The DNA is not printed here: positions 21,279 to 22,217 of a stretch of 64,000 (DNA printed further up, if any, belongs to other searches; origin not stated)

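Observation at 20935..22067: Membrane protein plus minimal lipase-like alpha/beta hydrolase pair heading the R-M operon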

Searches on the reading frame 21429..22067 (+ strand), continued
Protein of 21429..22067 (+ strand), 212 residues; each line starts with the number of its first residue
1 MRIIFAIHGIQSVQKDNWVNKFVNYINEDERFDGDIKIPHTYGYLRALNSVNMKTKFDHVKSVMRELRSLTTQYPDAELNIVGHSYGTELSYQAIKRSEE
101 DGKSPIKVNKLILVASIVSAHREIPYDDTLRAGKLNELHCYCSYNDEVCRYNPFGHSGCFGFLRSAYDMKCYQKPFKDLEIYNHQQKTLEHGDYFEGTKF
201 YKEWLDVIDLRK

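Call 30: search_protein_families(library=pfam, proteins=[P0117, P0122, P0128, P0134, P0116, P0142, P0108, P0111, P0160, P0212], max_evalue=0.001)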
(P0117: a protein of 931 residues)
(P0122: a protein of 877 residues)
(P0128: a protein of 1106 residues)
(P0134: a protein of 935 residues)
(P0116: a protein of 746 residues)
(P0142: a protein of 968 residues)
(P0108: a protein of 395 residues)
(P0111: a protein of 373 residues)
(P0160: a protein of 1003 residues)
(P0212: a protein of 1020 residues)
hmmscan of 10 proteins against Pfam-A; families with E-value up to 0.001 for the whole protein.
P0117 (931 aa): 0 families

P0122 (877 aa): 1 family
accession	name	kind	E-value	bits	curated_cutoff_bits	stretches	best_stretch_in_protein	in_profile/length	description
PF12697.13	Abhydrolase_6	-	0.00032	21.9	26.3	1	58-219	44-152/217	Alpha/beta hydrolase family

P0128 (1106 aa): 2 families
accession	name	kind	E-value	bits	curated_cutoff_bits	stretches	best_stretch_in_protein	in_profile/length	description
PF01551.29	Peptidase_M23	-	2.1e-29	102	28.7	1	1004-1099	2-96/96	Peptidase family M23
PF24322.2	Tle3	-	0.00081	19.4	27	0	53-87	162-196/321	T6SS Tle3 phospholipase effector domain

P0134 (935 aa): 0 families

P0116 (746 aa): 2 families
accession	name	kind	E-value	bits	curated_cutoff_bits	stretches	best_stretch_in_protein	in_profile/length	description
PF05593.20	RHS_repeat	-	2.3e-08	34.7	22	0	577-596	10-30/38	RHS Repeat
PF20148.4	DUF6531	-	9.1e-07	29.6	24.1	1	307-353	28-74/74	Domain of unknown function (DUF6531)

P0142 (968 aa): 2 families
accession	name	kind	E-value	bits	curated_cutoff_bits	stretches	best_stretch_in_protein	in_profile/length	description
PF12894.13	ANAPC4_WD40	-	3.5e-05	24.4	22.9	0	768-808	40-80/91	Anaphase-promoting complex subunit 4 WD40 domain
PF05990.18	DUF900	-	0.00044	20.2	20.5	1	53-108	74-133/232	Alpha/beta hydrolase of unknown function (DUF900)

P0108 (395 aa): 1 family
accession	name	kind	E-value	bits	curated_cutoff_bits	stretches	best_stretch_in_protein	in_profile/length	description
PF00072.30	Response_reg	-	1.5e-07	32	30.2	1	4-82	1-68/111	Response regulator receiver domain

P0111 (373 aa): 2 families
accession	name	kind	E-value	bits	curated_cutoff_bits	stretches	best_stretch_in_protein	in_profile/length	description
PF05990.18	DUF900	-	3.1e-06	27.3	20.5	1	210-282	71-146/232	Alpha/beta hydrolase of unknown function (DUF900)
PF00072.30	Response_reg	-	5.8e-05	23.7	30.2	1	4-60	1-54/111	Response regulator receiver domain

P0160 (1003 aa): 1 family
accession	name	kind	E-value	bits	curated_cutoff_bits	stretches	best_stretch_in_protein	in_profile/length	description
PF25174.1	Beta-prop_THOC3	-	2.1e-09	37.3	305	1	531-699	5-168/272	THOC3 beta-propeller domain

P0212 (1020 aa): 15 families
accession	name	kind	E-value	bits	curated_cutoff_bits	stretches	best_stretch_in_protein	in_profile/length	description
PF13374.12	TPR_10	-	1.7e-46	155.4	27.5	5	469-510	1-42/42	Tetratricopeptide repeat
PF13424.12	TPR_12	-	4.3e-39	133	30.1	4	510-586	1-77/77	Tetratricopeptide repeat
PF24885.1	TPR_NPHP3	-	1.6e-29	103.5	100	3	427-543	98-214/239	Nephrocystin-3 TPR domain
PF07719.23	TPR_2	-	9.6e-16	57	27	0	474-502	5-33/34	Tetratricopeptide repeat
PF25000.1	DUF7779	-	1.8e-13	51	27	1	284-376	3-94/95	Domain of unknown function (DUF7779)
PF00515.34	TPR_1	-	8.3e-13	48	27.8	0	431-457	4-30/34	Tetratricopeptide repeat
PF13176.12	TPR_7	-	1e-12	47.5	27.9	0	474-501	3-30/36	Tetratricopeptide repeat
PF17874.7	TPR_MalT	-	1.3e-08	35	45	1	440-626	13-191/336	MalT-like TPR region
PF14559.12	TPR_19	-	1e-07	32.6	25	0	442-495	5-50/68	Tetratricopeptide repeat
PF13432.12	TPR_16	-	8.7e-07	29.7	32.7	0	518-581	3-58/65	Tetratricopeptide repeat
PF13428.12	TPR_14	-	5.6e-06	27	23.5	0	476-499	7-30/44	Tetratricopeptide repeat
PF13181.12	TPR_8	-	6.6e-06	26.3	25.7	0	475-502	6-33/34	Tetratricopeptide repeat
PF12146.15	Hydrolase_4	-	4.7e-05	23.2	27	1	761-831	67-136/239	Serine aminopeptidase, S33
PF07721.20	TPR_4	-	0.00027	21.7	27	0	473-495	4-26/26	Tetratricopeptide repeat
PF00931.28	NB-ARC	-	0.00033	20.5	23.5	1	46-247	3-217/248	NB-ARC domain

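Call 32: fold_search(model_id=the predicted structure, library=pdb)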
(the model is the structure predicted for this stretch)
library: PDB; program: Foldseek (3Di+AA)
matches with E <= 10: 1421; with E <= 0.001: 108
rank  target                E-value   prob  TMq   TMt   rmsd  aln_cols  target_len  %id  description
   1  1vkh_A                1.8e-06  1.00  0.60  0.50   6.0       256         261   17  CRYSTAL STRUCTURE OF A PUTATIVE SERINE HYDROLASE (YDR428C) FROM SACCHAROMYCES CEREVISIAE AT 1.85 A RESOLUTION (released 2004-06-08)
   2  1vkh_B                6.7e-06  1.00  0.59  0.51   7.5       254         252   17  CRYSTAL STRUCTURE OF A PUTATIVE SERINE HYDROLASE (YDR428C) FROM SACCHAROMYCES CEREVISIAE AT 1.85 A RESOLUTION (released 2004-06-08)
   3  6nkc_B                1.2e-05  1.00  0.59  0.71   4.5       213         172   14  Crystal Structure of the Lipase Lip_vut1 from Goat Rumen metagenome. (released 2020-01-22)
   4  6nkc_A                2.1e-05  1.00  0.57  0.69   4.5       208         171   13  Crystal Structure of the Lipase Lip_vut1 from Goat Rumen metagenome. (released 2020-01-22)
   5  6eic_C                3.0e-05  1.00  0.52  0.41   8.5       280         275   11  Crystal structure of Rv0183, a Monoglyceride Lipase from Mycobacterium Tuberculosis (released 2018-06-27)
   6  7l4u_B                3.0e-05  1.00  0.47  0.36  11.5       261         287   15  Crystal structure of human monoacylglycerol lipase in complex with compound 1h (released 2021-08-11)
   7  3ds8                  5.5e-05  1.00  0.60  0.52   6.8       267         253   13  The crystal structure of the gene lin2722 products from Listeria innocua (released 2008-09-16)
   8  1t4m                  5.8e-05  1.00  0.57  0.66   6.1       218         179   12  STRUCTURE OF A THERMOSTABLE DOUBLE MUTANT OF BACILLUS SUBTILIS LIPASE OBTAINED THROUGH DIRECTED EVOLUTION (released 2004-11-23)
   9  3jwe_A                6.2e-05  1.00  0.51  0.41  10.8       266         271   13  Crystal structure of human mono-glyceride lipase in complex with SAR629 (released 2010-01-26)
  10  7l50_C                7.4e-05  1.00  0.54  0.41   9.6       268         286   13  Crystal structure of human monoacylglycerol lipase in complex with compound 4f (released 2021-08-11)
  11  3d2b_A                7.9e-05  1.00  0.57  0.66   4.9       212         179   12  Structure of 2D9, a thermostable mutant of Bacillus subtilis lipase obtained through directed evolution (released 2008-06-03)
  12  3d2c_A                8.4e-05  1.00  0.57  0.66   5.1       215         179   12  Structure of 4D3, a thermostable mutant of Bacillus subtilis lipase obtained through directed evolution (released 2008-06-03)
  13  3qmm_A                8.9e-05  1.00  0.55  0.64   5.4       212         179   12  Structure of 6B, a thermostable mutant of Bacillus subtilis lipase obtained through directed evolution (released 2011-10-05)
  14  7l4t_A                8.9e-05  1.00  0.53  0.40  10.6       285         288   12  Crystal structure of human monoacylglycerol lipase in complex with compound 1 (released 2021-08-11)
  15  1i6w_B                9.5e-05  1.00  0.55  0.63   5.2       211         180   11  THE CRYSTAL STRUCTURE OF BACILLUS SUBTILIS LIPASE: A MINIMAL ALPHA/BETA HYDROLASE ENZYME (released 2001-05-23)
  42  1i6w_A                2.8e-04  1.00  0.58  0.67   4.9       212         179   12  THE CRYSTAL STRUCTURE OF BACILLUS SUBTILIS LIPASE: A MINIMAL ALPHA/BETA HYDROLASE ENZYME (released 2001-05-23)
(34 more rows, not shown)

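Call 37: find_related_loci(query=A2, collection=genome_contigs, flank=10000)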
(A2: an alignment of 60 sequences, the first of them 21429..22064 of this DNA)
Query A2 (212 aa) in genome_contigs; peptide patterns used: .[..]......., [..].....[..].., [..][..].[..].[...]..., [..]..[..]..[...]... (x = any residue, [..] = any of these).
190 stretches matched a pattern; 17 encode a relative of the query (tblastn E <= 1e-3); 17 distinct loci.
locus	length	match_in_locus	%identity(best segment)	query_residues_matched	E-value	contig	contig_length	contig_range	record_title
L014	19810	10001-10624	80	1-208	8e-119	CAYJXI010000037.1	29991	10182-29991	MAG TPA_asm: uncultured Planctomycetales bacterium isolate ERP125453_co1_481 genome assembly, contig: NODE_1293_length_2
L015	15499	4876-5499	79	1-208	3e-115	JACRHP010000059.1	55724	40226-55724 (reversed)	MAG: Candidatus Omnitrophota bacterium isolate NC_groundwater_1780_Pr3_B-0.1um_53_71 SR-2_scaffold_141_2041268, whole ge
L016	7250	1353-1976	79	1-208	1e-113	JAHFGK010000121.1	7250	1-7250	MAG: Candidatus Omnitrophota bacterium isolate nzgw313 NODE_18137_length_7251_cov_3.141234, whole genome shotgun sequenc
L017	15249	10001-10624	78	1-208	1e-110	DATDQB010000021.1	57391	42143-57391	MAG TPA_asm: Candidatus Omnitrophota bacterium isolate SMAG_U7936 k141_454271, whole genome shotgun sequence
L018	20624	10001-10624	69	1-208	7e-97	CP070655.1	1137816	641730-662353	MAG: Candidatus Omnitrophota bacterium isolate bin81 chromosome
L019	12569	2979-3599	64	2-208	2e-94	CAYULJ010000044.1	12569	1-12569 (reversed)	MAG TPA_asm: uncultured Planctomycetia bacterium isolate SRP167671_co1_160 genome assembly, contig: NODE_5906_length_125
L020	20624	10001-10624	78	1-208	3e-113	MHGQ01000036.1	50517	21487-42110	MAG: Omnitrophica WOR_2 bacterium RIFCSPHIGHO2_02_FULL_50_17 rifcsphigho2_02_scaffold_2290, whole genome shotgun sequenc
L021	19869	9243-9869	60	1-208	9e-86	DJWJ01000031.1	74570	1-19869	MAG TPA_asm: Candidatus Omnitrophica bacterium UBA6233 UBA6233_contig_47519, whole genome shotgun sequence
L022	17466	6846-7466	60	2-208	7e-86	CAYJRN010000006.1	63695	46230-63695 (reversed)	MAG TPA_asm: uncultured Planctomycetales bacterium isolate ERP125453_co1_226 genome assembly, contig: NODE_281_length_63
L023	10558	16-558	67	28-208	5e-85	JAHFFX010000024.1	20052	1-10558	MAG: Candidatus Omnitrophota bacterium isolate nzgw301 NODE_2586_length_20053_cov_2.824704, whole genome shotgun sequenc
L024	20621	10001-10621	58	2-208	6e-81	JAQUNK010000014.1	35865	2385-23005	MAG: Candidatus Omnitrophota bacterium isolate STD1_176 NODE_2317_length_35865_cov_6.151463_Sandtown_D1, whole genome sh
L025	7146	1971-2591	60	2-208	2e-80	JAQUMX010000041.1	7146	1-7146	MAG: Candidatus Omnitrophota bacterium isolate STD1_164 NODE_34877_length_7146_cov_6.530845_Sandtown_D1, whole genome sh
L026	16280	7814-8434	62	2-208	4e-91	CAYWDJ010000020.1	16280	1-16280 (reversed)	MAG TPA_asm: uncultured Planctomycetia bacterium isolate binchicken_co181_210 genome assembly, contig: NODE_6097_length_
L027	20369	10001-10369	72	1-123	8e-58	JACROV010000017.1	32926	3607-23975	MAG: Candidatus Omnitrophota bacterium isolate NC_groundwater_1970_Pr3_S-0.2um_51_5 scaffold_103916, whole genome shotgu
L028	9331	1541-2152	40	3-212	7e-43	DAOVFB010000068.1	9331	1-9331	MAG TPA_asm: Candidatus Stahlbacteria bacterium isolate CSMAG_1098 CSMAG_1098_k141_471171_length_9331_cov_21.4427, whole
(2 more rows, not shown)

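Call 46: find_related_loci(query=A2, collection=viral_contigs, flank=8000)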
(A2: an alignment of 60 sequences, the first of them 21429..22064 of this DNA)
Query A2 (212 aa) in viral_contigs; peptide patterns used: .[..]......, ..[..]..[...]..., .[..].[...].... (x = any residue, [..] = any of these).
62 stretches matched a pattern, but none encodes a relative of the query by tblastn (E <= 1e-3).

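Call 47: search_dna_similar(query=window:21429-22064:+, collection=phages, mode=protein, max_evalue=0.001, max_rows=15)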
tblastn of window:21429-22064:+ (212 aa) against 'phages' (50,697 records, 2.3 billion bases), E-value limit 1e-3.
No match.

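Call 48: search_dna_similar(query=window:21429-22064:+, collection=plasmids, mode=protein, max_evalue=0.001, max_rows=15)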
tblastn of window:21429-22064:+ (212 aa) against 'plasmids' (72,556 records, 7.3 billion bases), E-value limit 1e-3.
Records with a match: 2; places in all: 2; records where one place covers at least 80% of the query: 0.
Best place of each record, by identity: <60% 2.
By first word of the organism name: Ensifer 1; Nostoc 1.
By predicted mobility (MOB-suite, as given by PLSDB): conjugative 2.
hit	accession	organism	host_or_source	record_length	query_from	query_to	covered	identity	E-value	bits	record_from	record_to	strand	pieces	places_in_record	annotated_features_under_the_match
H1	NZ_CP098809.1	Ensifer adhaerens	whole organism,soil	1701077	2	162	76%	27.5%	2e-7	58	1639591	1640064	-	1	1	none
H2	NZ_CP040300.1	Nostoc sp. TCL26-01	Leiosporoceros dussii,pure culture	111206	2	138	65%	24.1%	3e-5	51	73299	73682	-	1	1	alpha/beta hydrolase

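Call 51: search_protein_families(library=padloc, alignment_id=A3, max_evalue=0.00001)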
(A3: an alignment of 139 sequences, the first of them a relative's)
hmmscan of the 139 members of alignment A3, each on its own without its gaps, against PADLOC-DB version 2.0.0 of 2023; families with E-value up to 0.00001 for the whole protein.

A. member 1, L001:5515-5874:- (120 aa): 0 families

B. families by the number of members that match (of 139 scanned): 441 families (the first 25 are shown)
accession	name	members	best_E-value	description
PDLC03371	MTase_II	7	4e-96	Type II methyltransferase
PDLC03339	MTase_II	7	5.2e-81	Type II methyltransferase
PDLC03633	MTase_III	7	5.5e-72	Type III methyltransferase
PDLC03354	MTase_II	7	2.4e-68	Type II methyltransferase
PDLC03638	MTase_III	7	3.4e-55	Type III methyltransferase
PDLC03300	MTase_II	7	7.9e-52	Type II methyltransferase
PDLC03644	MTase_III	7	1.3e-48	Type III methyltransferase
PDLC03299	MTase_II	7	2.2e-48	Type II methyltransferase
PDLC03636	MTase_III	7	5.7e-48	Type III methyltransferase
PDLC03635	MTase_III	7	7.1e-43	Type III methyltransferase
PDLC03634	MTase_III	7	6.1e-42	Type III methyltransferase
PDLC03641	MTase_III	7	3.4e-33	Type III methyltransferase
PDLC03632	MTase_III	7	8.4e-24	Type III methyltransferase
PDLC03278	MTase_II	7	1.4e-17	Type II methyltransferase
PDLC03216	MTase_II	6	2.4e-84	Type II methyltransferase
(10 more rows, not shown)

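Call 52: search_protein_families(library=pfam, alignment_id=A3, max_evalue=0.00001)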
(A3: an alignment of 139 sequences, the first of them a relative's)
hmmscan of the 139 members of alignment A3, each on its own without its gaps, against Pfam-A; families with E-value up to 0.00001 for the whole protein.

A. member 1, L001:5515-5874:- (120 aa): 0 families

B. families by the number of members that match (of 139 scanned): 139 families (the first 25 are shown)
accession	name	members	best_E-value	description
PF01555.25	N6_N4_Mtase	7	6.6e-58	DNA methylase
PF04002.20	RadC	3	5.3e-34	RadC-like JAB domain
PF20582.4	UPF0758_N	3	2.9e-27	UPF0758 N-terminal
PF17761.7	DUF1016_N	3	1.9e-20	DUF1016 N-terminal domain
PF04851.21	ResIII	3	1.1e-13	Type III restriction enzyme, res subunit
PF00565.23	SNase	3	3.4e-09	Staphylococcal nuclease homologue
PF18144.7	SMODS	2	1.1e-34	Second Messenger Oligonucleotide or Dinucleotide Synthetase domain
PF01734.28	Patatin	2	3.2e-33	Patatin-like phospholipase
PF01661.27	Macro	2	7.7e-31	Macro domain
PF12281.14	NTP_transf_8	2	2.4e-26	Nucleotidyltransferase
PF13245.12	AAA_19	2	4.8e-23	AAA domain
PF08937.16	ThsB_TIR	2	4.4e-17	Thoeris protein ThsB, TIR-like domain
PF13086.12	AAA_11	2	2.4e-15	AAA domain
PF21654.3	DncV-like_NTFase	2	1.4e-11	Cyclic GMP-AMP synthase DncV-like, nucleotidyltransferase domain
PF01966.28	HD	2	4.6e-10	HD domain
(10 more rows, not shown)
